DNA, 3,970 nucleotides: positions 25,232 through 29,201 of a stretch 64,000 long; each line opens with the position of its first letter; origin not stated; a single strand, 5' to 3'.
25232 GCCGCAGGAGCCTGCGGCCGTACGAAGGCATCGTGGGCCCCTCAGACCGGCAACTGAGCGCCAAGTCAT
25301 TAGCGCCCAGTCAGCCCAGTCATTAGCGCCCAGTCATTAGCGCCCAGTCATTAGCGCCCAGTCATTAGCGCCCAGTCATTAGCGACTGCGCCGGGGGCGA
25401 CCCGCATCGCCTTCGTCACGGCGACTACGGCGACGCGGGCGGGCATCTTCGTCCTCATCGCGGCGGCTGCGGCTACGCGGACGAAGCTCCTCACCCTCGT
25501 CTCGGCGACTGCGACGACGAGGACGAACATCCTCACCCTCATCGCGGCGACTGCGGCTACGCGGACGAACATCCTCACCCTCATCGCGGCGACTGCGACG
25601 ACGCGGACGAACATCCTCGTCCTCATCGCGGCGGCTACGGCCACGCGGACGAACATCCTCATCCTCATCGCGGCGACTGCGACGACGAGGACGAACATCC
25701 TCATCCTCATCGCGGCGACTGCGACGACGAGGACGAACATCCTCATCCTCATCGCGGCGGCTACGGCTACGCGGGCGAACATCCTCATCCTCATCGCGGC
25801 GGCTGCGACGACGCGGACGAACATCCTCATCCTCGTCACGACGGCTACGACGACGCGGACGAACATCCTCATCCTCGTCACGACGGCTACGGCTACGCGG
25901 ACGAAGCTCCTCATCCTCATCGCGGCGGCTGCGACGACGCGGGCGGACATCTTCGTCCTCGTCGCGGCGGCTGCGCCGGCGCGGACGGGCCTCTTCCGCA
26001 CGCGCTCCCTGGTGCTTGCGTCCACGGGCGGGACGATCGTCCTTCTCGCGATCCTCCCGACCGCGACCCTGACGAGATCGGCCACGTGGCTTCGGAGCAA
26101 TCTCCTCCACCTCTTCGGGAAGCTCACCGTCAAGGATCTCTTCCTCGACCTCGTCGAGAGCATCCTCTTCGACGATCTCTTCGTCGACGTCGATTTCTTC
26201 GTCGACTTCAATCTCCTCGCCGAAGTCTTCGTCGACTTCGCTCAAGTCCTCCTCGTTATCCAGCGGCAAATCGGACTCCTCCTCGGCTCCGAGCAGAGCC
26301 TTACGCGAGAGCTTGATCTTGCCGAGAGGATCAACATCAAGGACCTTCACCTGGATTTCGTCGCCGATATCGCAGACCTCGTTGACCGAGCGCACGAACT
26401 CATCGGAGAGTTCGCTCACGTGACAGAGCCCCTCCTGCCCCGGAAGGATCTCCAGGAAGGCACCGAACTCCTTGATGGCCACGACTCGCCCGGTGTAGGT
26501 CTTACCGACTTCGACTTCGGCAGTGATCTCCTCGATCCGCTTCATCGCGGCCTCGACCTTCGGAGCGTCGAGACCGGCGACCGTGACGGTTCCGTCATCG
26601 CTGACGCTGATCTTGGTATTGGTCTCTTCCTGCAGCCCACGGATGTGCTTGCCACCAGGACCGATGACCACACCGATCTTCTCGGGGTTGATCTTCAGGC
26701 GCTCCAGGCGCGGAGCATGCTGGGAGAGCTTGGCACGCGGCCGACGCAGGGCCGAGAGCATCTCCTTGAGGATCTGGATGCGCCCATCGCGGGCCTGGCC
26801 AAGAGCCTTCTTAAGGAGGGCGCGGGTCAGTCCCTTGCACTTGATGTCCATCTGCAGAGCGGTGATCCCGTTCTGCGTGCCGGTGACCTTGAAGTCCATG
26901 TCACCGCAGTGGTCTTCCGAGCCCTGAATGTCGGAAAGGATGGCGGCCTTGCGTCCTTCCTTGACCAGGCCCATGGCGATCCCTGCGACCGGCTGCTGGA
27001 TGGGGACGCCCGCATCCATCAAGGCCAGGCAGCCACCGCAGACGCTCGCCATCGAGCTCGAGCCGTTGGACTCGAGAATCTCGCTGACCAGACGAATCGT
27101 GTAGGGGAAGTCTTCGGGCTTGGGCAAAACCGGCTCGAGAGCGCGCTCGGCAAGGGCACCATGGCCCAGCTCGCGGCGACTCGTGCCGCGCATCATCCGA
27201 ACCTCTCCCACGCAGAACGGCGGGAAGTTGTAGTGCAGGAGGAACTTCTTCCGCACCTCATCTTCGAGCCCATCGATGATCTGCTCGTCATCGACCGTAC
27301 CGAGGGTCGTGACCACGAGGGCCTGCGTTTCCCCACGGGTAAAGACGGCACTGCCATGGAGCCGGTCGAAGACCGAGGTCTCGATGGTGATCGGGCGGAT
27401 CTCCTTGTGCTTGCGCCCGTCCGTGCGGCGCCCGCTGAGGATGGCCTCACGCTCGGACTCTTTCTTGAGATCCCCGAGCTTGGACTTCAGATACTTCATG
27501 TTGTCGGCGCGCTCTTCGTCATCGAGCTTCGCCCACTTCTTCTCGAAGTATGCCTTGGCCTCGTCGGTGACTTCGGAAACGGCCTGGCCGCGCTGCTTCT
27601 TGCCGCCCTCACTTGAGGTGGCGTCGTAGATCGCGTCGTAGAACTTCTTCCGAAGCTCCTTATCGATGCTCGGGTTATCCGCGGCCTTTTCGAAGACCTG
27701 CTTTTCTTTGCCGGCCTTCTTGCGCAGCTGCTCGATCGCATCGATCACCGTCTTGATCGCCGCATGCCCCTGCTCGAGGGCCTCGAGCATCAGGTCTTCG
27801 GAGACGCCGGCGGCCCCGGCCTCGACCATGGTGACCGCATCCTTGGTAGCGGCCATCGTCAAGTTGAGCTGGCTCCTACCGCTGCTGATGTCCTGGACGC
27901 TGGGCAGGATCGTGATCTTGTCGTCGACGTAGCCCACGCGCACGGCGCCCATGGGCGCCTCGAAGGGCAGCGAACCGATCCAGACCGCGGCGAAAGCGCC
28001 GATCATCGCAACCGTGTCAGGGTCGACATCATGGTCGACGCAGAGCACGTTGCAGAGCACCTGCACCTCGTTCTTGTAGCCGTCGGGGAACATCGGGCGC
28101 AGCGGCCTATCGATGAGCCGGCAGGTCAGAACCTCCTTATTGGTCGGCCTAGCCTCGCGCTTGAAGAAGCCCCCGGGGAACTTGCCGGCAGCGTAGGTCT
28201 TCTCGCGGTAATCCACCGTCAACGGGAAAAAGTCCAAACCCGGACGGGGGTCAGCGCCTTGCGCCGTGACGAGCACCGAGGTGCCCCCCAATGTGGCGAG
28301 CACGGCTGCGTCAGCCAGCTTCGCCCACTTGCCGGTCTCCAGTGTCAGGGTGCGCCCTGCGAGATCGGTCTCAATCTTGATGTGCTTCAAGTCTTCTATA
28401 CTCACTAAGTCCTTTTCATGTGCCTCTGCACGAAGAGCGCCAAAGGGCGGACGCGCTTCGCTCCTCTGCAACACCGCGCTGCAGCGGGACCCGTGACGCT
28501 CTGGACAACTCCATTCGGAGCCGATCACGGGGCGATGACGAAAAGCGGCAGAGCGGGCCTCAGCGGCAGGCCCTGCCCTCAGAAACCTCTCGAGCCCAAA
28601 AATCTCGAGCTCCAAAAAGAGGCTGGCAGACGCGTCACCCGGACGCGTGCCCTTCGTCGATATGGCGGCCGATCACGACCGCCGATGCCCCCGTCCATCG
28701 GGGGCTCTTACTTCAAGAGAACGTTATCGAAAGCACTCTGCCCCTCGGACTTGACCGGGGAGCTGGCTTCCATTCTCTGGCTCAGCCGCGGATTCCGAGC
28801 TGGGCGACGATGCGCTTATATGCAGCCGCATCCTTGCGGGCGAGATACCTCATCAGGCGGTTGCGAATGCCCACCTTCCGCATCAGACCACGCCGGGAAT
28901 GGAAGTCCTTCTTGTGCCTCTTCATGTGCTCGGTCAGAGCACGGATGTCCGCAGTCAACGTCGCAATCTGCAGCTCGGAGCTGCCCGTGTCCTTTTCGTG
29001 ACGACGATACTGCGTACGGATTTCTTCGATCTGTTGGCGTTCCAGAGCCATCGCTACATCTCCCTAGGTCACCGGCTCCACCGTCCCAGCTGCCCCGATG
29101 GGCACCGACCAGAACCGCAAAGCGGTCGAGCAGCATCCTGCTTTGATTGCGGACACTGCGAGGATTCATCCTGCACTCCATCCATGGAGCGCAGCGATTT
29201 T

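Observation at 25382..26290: PNPase with a ~300-aa charge-patterned C-terminal tail: acidic block plus 14 x (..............)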

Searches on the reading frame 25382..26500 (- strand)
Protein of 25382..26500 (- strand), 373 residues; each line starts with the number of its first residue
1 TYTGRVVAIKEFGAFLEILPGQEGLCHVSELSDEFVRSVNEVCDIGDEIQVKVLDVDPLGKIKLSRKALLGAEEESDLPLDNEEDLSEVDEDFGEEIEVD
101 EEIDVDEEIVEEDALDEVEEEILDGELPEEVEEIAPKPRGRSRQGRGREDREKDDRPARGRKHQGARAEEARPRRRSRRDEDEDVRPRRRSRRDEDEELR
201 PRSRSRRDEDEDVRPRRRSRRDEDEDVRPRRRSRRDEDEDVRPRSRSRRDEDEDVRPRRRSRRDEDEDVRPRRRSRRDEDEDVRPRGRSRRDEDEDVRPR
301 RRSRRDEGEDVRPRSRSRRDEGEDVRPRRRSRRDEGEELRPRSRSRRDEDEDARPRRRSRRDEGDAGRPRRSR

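Call 18: find_homologous_proteins(query=window:25382-26290:-, max_evalue=0.001)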
Query window:25382-26290:- (303 aa): 11 proteins with E <= 0.001 among 8000 candidates.
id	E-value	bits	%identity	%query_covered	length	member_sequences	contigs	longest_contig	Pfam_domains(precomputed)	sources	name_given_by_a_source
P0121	3.8e-10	58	51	17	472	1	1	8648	-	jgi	jgi:hypothetical protein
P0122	3.4e-7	48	-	-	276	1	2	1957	-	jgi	jgi:hypothetical protein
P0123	1.9e-6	46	-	-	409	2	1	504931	-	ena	-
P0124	2.3e-6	45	68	11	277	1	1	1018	PF13717.12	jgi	-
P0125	8.5e-6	43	-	-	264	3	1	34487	-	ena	-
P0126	7.3e-5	40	76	8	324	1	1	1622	PF10991.16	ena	-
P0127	1.6e-4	39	-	-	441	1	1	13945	-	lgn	-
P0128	2.6e-4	39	61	22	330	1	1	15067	-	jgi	jgi:hypothetical protein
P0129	3.7e-4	38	54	32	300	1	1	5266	-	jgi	jgi:hypothetical protein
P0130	4.7e-4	38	-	-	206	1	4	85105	PF13717.12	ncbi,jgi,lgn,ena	jgi:DNA-directed RNA polymerase subunit RPC12/RpoP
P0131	5.3e-4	38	-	-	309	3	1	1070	PF13717.12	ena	-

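Call 56: find_related_loci(query=window:25382-26500:-, collection=metagenome_contigs, flank=3000)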
Query window:25382-26500:- (373 aa) in metagenome_contigs; peptide patterns used: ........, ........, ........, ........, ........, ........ (x = any residue, [..] = any of these).
501 stretches matched a pattern, but none encodes a relative of the query by tblastn (E <= 1e-3).

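Call 68: search_solved_structures(query=window:25382-26290:-, max_evalue=1)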
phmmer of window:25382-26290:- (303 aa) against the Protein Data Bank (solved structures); distinct sequences matched with E-value up to 1: 5.
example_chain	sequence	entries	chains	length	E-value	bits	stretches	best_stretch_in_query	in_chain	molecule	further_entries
4xl5_C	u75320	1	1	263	1.9e-06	30.7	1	105-261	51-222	bGFP-A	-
7p0h_A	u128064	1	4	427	8.3e-05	25.3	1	103-228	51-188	Helicobacter pylori ComF fused to an artificial alphaREP crystallization helper (named B2)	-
5dcq_A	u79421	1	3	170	0.0013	21.4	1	154-229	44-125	artificial repeat proteins (alphaREP3)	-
9rhz_A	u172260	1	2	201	0.0048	19.5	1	126-228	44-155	ALPHAREP bE5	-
6gwd_G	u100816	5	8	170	0.014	18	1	155-230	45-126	iiH5 ALPHAREP | iih5 Alpha Repeating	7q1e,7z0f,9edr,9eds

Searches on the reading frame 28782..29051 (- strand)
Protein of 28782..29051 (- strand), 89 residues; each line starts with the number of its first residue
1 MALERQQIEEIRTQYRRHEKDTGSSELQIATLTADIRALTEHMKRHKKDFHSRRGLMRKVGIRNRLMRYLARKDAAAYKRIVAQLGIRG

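Call 43: search_protein_families(library=pfam, proteins=[window:28782-29051:-], max_evalue=0.00001)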
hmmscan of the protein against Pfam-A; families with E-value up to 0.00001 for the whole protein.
window:28782-29051:- (89 aa): 1 family
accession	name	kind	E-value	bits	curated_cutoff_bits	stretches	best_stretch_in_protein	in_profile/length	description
PF00312.27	Ribosomal_S15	-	1.8e-30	105.4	31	1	10-88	3-81/81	Ribosomal protein S15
